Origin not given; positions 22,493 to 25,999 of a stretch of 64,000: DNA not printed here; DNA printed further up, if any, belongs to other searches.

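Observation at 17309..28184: Tandem paralogous [FeFe]-hydrogenase operons split by rex; the second uses a 1068-aa HndB-NuoF-GltD triple fusion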

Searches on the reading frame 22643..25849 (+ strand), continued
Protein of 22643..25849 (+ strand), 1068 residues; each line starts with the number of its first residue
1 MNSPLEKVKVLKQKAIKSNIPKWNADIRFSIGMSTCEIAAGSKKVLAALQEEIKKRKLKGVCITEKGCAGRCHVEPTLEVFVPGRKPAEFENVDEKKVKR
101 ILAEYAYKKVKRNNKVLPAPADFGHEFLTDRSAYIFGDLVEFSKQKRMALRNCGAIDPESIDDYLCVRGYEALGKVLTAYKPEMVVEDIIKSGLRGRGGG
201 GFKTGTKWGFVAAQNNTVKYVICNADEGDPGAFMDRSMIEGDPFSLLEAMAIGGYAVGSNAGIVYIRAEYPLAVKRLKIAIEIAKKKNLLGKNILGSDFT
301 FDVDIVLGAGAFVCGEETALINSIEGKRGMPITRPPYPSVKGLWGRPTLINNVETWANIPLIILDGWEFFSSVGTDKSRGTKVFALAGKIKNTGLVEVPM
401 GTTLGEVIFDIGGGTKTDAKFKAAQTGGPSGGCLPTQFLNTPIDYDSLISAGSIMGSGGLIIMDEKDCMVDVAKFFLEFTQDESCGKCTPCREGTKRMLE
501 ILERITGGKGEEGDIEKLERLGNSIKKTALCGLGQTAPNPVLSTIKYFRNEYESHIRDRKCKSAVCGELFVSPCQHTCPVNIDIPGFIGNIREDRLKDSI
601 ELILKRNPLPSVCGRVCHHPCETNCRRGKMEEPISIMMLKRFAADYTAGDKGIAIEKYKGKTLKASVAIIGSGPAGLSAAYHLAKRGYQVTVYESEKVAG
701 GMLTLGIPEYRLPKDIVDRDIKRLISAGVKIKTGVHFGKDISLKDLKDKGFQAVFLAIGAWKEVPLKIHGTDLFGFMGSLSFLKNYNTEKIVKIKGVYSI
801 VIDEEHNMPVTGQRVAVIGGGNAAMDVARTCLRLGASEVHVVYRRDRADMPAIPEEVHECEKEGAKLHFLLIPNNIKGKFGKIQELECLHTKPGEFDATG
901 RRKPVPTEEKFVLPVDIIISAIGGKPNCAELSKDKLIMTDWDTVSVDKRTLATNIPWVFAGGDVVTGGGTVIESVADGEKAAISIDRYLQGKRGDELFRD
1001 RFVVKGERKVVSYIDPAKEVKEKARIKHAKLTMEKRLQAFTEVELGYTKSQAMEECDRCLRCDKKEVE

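Call 31: find_related_loci(query=A1, collection=genome_contigs, flank=8000)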
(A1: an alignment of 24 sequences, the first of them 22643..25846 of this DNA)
Query A1 (1068 aa) in genome_contigs; peptide patterns used: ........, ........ (x = any residue, [..] = any of these).
600 stretches matched a pattern (row limit reached: there are more); 599 encode a relative of the query (tblastn E <= 1e-3); the best 80 are kept; 80 distinct loci.
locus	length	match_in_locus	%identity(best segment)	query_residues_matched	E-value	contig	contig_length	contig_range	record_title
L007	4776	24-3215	61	2-1068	0e+0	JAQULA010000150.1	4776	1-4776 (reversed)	MAG: Candidatus Omnitrophota bacterium isolate STD1_12 NODE_71537_length_4776_cov_3.827490_Sandtown_D1, whole genome sho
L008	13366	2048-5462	52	11-1062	0e+0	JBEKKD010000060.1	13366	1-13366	MAG: Armatimonadota bacterium isolate SPRUCE 339 SPRUCE_339_60, whole genome shotgun sequence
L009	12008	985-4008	49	29-1063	0e+0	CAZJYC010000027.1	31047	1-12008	MAG TPA_asm: uncultured Eubacteriales bacterium isolate binchicken_co327_166 genome assembly, contig: NODE_213_length_31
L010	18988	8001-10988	49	28-1066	0e+0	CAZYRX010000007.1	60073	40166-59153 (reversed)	MAG TPA_asm: uncultured Halanaerobium sp. isolate binchicken_co77_25 genome assembly, contig: NODE_552_length_60073_cov_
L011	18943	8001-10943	51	49-1068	0e+0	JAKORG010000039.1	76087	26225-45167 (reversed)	MAG: Deltaproteobacteria bacterium isolate all_maxbin.269 k201_728294, whole genome shotgun sequence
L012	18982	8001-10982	48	38-1063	0e+0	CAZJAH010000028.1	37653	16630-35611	MAG TPA_asm: uncultured Hyphomicrobiales bacterium isolate SRP252850_co1_147 genome assembly, contig: NODE_1724_length_3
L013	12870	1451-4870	50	5-1066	0e+0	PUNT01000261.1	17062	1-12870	MAG: Halanaerobiales bacterium isolate B1Sed10_174 B1-Sed10-C3711, whole genome shotgun sequence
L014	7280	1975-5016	48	18-1065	0e+0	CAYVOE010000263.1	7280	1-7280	MAG TPA_asm: uncultured Nitrospiraceae bacterium isolate SRP268622_co1_273 genome assembly, contig: NODE_25202_length_72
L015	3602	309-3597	49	1-1025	0e+0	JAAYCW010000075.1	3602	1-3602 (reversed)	MAG: Actinomycetota bacterium isolate AS06rmzACSIP_50 98175_AS06, whole genome shotgun sequence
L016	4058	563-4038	49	5-1063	0e+0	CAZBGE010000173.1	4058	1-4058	MAG TPA_asm: uncultured Smithella sp. isolate binchicken_co154_62 genome assembly, contig: NODE_52246_length_4058_cov_37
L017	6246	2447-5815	47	23-1063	0e+0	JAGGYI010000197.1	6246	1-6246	MAG: Anaerolineae bacterium isolate AUK174 PB_MBMC_128_c_000000000234, whole genome shotgun sequence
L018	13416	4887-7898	46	39-1066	0e+0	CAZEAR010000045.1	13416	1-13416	MAG TPA_asm: uncultured Dehalococcoidales bacterium isolate binchicken_co294_169 genome assembly, contig: NODE_4525_leng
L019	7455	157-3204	46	31-1063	0e+0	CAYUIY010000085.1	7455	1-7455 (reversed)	MAG TPA_asm: uncultured Dysgonomonadaceae bacterium isolate binchicken_co12_213 genome assembly, contig: NODE_8223_lengt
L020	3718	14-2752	51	138-1068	0e+0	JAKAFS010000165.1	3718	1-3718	MAG: Deltaproteobacteria bacterium isolate WY2.bin112 NODE_53828_length_3718_cov_1.072403, whole genome shotgun sequence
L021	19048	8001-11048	48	11-1063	0e+0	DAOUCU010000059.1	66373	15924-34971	MAG TPA_asm: Dehalococcoidia bacterium isolate H85_867 78963, whole genome shotgun sequence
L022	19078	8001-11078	46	20-1063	0e+0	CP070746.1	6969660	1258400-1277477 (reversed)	MAG: Desulfobacterales bacterium isolate bin36 chromosome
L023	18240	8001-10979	46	38-1063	0e+0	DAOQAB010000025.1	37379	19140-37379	MAG TPA_asm: Prolixibacteraceae bacterium isolate AMR_MDS_1273 NODE_1003_length_37379_cov_6.437681, whole genome shotgun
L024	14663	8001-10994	47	39-1063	0e+0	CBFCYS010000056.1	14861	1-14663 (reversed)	MAG TPA_asm: uncultured bacterium isolate SRR26215675_binner12_Refined_126 genome assembly, contig: ERZ25073486.2410, wh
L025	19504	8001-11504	48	5-1065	0e+0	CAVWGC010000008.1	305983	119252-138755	MAG: uncultured delta proteobacterium isolate MFD04716.bin.2.49 genome assembly, contig: contig_21694, whole genome shot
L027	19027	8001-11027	45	28-1063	0e+0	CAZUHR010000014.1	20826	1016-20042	MAG TPA_asm: uncultured Desulfobacteraceae bacterium isolate binchicken_co129_132 genome assembly, contig: NODE_7285_len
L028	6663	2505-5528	45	38-1063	0e+0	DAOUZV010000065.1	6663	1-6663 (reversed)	MAG TPA_asm: Chloroflexota bacterium isolate CSMAG_962 CSMAG_962_k141_3479259_length_6663_cov_8.0000, whole genome shotg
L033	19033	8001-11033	46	9-1063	0e+0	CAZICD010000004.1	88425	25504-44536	MAG TPA_asm: uncultured Spirochaetaceae bacterium isolate SRP332253_co1_186 genome assembly, contig: NODE_226_length_884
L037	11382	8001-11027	45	28-1063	0e+0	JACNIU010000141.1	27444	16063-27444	MAG: Desulfobacterales bacterium isolate NIOZ-UU19 NIOZ-UU_NODE_1983_length_27444_cov_18.6424, whole genome shotgun sequ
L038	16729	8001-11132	45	3-1068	0e+0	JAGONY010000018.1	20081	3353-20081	MAG: Candidatus Omnitrophota bacterium isolate Go_SlDig_bin_77 Go_SlDig_7566_length_20081_cov_6.204420, whole genome sho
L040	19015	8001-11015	48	29-1063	0e+0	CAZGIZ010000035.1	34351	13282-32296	MAG TPA_asm: uncultured Desulfobacteraceae bacterium isolate binchicken_co81_519 genome assembly, contig: NODE_1451_leng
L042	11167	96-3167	44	28-1068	0e+0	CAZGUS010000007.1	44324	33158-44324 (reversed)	MAG TPA_asm: uncultured Anaerolineaceae bacterium isolate binchicken_co50_320 genome assembly, contig: NODE_800_length_4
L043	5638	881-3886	46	38-1063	0e+0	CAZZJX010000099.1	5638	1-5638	MAG TPA_asm: uncultured Dehalococcoidales bacterium isolate SRP068000_co1_322 genome assembly, contig: NODE_33039_length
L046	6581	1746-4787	45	29-1068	0e+0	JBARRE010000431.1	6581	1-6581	MAG: Sedimentisphaerales bacterium isolate MFD13433_ilm_asm_bin29 k127_318016, whole genome shotgun sequence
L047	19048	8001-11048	43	11-1068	0e+0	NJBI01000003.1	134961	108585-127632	MAG: Promethearchaeota archaeon Loki_b31 58, whole genome shotgun sequence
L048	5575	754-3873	43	7-1068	0e+0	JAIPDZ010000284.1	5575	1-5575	MAG: Deltaproteobacteria bacterium isolate Tobar14m-G14 Tobar14m-20mill-C2178, whole genome shotgun sequence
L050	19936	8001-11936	44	5-1063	0e+0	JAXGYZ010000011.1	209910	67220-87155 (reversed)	MAG: Anaerolineae bacterium isolate AnMBR.bin525 bin525_11, whole genome shotgun sequence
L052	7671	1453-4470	44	39-1068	0e+0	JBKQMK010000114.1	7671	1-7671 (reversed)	MAG: Desulfomonilaceae bacterium isolate LABRr1A1B1C__bin_124 LABRr1A1B1C_000000049395, whole genome shotgun sequence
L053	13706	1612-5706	45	5-1063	0e+0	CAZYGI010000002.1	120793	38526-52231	MAG TPA_asm: uncultured Anaerolineales bacterium isolate binchicken_co115_307 genome assembly, contig: NODE_257_length_1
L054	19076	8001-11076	51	39-1063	0e+0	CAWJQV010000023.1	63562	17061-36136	MAG: uncultured delta proteobacterium isolate MFD02979.bin.2.153 genome assembly, contig: contig_25483, whole genome sho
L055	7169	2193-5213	45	32-1063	0e+0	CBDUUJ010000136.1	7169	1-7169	MAG TPA_asm: uncultured bacterium isolate SRR22302362_concoct_119 genome assembly, contig: ERZ25746724.6485, whole genom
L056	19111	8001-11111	42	1-1063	0e+0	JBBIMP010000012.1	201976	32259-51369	MAG: Acidobacteriota bacterium isolate RSS170216_bin_235 NODE_13_length_201976_cov_14.417723, whole genome shotgun seque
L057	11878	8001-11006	47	38-1063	0e+0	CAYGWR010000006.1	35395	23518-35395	MAG TPA_asm: uncultured Dehalococcoidia bacterium isolate ERP119294_co1_277 genome assembly, contig: NODE_1292_length_35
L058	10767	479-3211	49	135-1063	0e+0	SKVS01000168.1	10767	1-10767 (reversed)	MAG: Spirochaetaceae bacterium isolate CSSed162cmB_170 CSSed16-2cmB-22362, whole genome shotgun sequence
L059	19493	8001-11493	48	3-1063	0e+0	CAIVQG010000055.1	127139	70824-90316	MAG: uncultured delta proteobacterium isolate AlinenLipids_bin-4002 genome assembly, contig: bin-4002:55/83, whole genom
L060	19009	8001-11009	42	34-1063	0e+0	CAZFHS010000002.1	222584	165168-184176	MAG TPA_asm: uncultured Gemmatimonadaceae bacterium isolate binchicken_co97_465 genome assembly, contig: NODE_60_length_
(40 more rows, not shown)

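Call 48: find_encoding_contigs(protein=window:22643-25849:+, flank=500, max_places=4)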
Protein window:22643-25849:+ (1068 aa): no gene with exactly this product is on record in the collection.

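Call 49: find_encoding_contigs(protein=P0005, flank=8000, max_places=1)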
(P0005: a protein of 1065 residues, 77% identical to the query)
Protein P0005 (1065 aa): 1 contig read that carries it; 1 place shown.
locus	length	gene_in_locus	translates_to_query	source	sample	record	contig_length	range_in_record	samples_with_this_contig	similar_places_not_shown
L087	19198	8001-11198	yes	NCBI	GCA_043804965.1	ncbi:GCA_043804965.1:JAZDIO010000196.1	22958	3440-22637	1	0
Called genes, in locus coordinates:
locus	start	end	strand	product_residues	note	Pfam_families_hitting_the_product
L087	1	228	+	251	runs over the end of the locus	PF01058:Oxidored_q6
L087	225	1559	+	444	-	PF00374:NiFeSe_Hases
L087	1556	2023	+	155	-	PF01750:HycI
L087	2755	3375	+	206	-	PF13635:DUF4143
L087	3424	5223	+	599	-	PF00425:Chorismate_bind, PF01063:Aminotran_4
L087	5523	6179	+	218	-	PF06971:Put_DNA-bind_N, PF02629:CoA_binding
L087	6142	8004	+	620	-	PF17201:Cache_3-Cache_2, PF17202:sCache_3_3, PF17203:sCache_3_2 (weak), PF00672:HAMP, PF00512:HisKA (weak), PF02518:HATPase_c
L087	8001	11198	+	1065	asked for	PF01512:Complex1_51K, PF10589:NADH_4Fe-4S, PF14691:Fer4_20, PF00890:FAD_binding_2 (weak), PF01266:DAO, PF01946:Thi4 (weak), PF07992:Pyr_redox_2, PF13450:NAD_binding_8, +5 more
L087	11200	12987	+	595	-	PF13510:Fer2_4, PF00037:Fer4 (faint), PF10588:NADH-G_4Fe-4S_3, PF12837:Fer4_6 (weak), PF12838:Fer4_7, PF22117:Fer4_Nqo3 (weak), PF02906:Fe_hyd_lg_C, PF02256:Fe_hyd_SSU, +3 more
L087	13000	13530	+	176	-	PF01257:2Fe-2S_thioredx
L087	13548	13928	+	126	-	PF00072:Response_reg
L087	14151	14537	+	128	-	PF00072:Response_reg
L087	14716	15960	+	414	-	PF01926:MMR_HSR1, PF03193:RsgA_GTPase (faint), PF18128:HydF_dimer, PF18133:HydF_tetramer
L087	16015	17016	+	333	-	PF04055:Radical_SAM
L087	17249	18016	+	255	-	PF00899:ThiF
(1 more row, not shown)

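Call 63: search_protein_families(library=pfam, proteins=[L047:11087-11800:+, L047:11804-13384:+, L047:13532-14782:+, L047:5722-6972:+, L025:11520-12590:+, L025:12603-14219:+, L025:6118-6906:+, L025:6903-7454:+, L025:15001-15792:+], max_evalue=0.00001)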
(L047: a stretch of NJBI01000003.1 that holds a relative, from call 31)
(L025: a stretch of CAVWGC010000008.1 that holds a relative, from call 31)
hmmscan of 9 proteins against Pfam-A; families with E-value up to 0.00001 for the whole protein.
L047:11087-11800:+ (237 aa): 1 family
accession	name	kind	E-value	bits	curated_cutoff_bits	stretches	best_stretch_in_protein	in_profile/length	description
PF13510.11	Fer2_4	-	7.5e-15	55.2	22.8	1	4-78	6-81/82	2Fe-2S iron-sulfur cluster binding domain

L047:11804-13384:+ (526 aa): 1 family
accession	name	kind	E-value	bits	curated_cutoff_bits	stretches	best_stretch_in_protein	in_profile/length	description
PF01645.23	Glu_synthase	-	3.7e-13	49.8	20.4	1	279-403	185-306/369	Conserved region in glutamate synthase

L047:13532-14782:+ (416 aa): 2 families
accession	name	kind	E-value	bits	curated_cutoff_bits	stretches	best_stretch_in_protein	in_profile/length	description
PF00208.27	ELFV_dehydrog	-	5.2e-71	239.6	23.4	1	179-413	1-241/241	Glutamate/Leucine/Phenylalanine/Valine dehydrogenase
PF02812.23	ELFV_dehydrog_N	-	4.6e-53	178.8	25.3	1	34-160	2-128/129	Glu/Leu/Phe/Val dehydrogenase, dimerisation domain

L047:5722-6972:+ (416 aa): 2 families
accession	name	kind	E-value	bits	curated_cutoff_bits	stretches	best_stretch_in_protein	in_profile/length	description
PF00208.27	ELFV_dehydrog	-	4.3e-73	246.4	23.4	1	181-414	1-241/241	Glutamate/Leucine/Phenylalanine/Valine dehydrogenase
PF02812.23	ELFV_dehydrog_N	-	2.6e-55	186.1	25.3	1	35-162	1-128/129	Glu/Leu/Phe/Val dehydrogenase, dimerisation domain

L025:11520-12590:+ (356 aa): 11 families
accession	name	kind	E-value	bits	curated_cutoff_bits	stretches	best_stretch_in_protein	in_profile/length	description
PF13510.11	Fer2_4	-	3.1e-23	82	22.8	1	5-81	2-81/82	2Fe-2S iron-sulfur cluster binding domain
PF00384.28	Molybdopterin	-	1e-17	64.6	24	1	281-356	1-81/353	Molybdopterin oxidoreductase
PF04879.21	Molybdop_Fe4S4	-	6.5e-17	61.7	22.7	1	224-278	2-55/55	Molybdopterin oxidoreductase Fe4S4 domain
PF10588.14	NADH-G_4Fe-4S_3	-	1.9e-13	50.1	27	1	88-127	1-40/40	NADH-ubiquinone oxidoreductase-G iron-sulfur binding region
PF22117.2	Fer4_Nqo3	-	4.3e-11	43.3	27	1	143-210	3-67/67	NADH-quinone oxidoreductase subunit 3, ferredoxin-like domain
PF12838.12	Fer4_7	-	1.9e-10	41.5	27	1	150-208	1-52/52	4Fe-4S dicluster domain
PF00111.32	Fer2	-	9.5e-08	32.3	21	1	11-59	3-49/77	2Fe-2S iron-sulfur cluster binding domain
PF14697.11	Fer4_21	-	1e-07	32.4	35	1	148-210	5-58/59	4Fe-4S dicluster domain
PF00037.32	Fer4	-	2.8e-07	30.5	21.1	1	190-210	4-24/24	4Fe-4S binding domain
PF25160.1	LdpA_Fe-S-bd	-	1e-06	28.8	27.6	0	188-212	22-46/49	LdpA Fe-S cluster-binding domain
PF13187.11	Fer4_9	-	2.1e-06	28.1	27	1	150-209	1-52/52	4Fe-4S dicluster domain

L025:12603-14219:+ (538 aa): 2 families
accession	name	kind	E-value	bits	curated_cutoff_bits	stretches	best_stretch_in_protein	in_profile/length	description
PF00384.28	Molybdopterin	-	5.5e-69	233.3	24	1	12-343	97-352/353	Molybdopterin oxidoreductase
PF01568.27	Molydop_binding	-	2.1e-31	108.7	26.8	1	426-532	1-110/110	Molydopterin dinucleotide binding domain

L025:6118-6906:+ (262 aa): 0 families

L025:6903-7454:+ (183 aa): 2 families
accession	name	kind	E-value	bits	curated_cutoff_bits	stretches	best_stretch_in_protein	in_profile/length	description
PF02518.31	HATPase_c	-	1.4e-17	64.5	26.4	1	9-105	10-109/111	Histidine kinase-, DNA gyrase B-, and HSP90-like ATPase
PF13589.12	HATPase_c_3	-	1.2e-08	35.5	25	1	9-66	7-62/137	Histidine kinase-, DNA gyrase B-, and HSP90-like ATPase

L025:15001-15792:+ (263 aa): 1 family
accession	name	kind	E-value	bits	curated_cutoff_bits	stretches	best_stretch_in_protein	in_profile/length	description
PF01226.23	Form_Nir_trans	-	2.1e-64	217.6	34.6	1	17-253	40-239/240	Formate/nitrite transporter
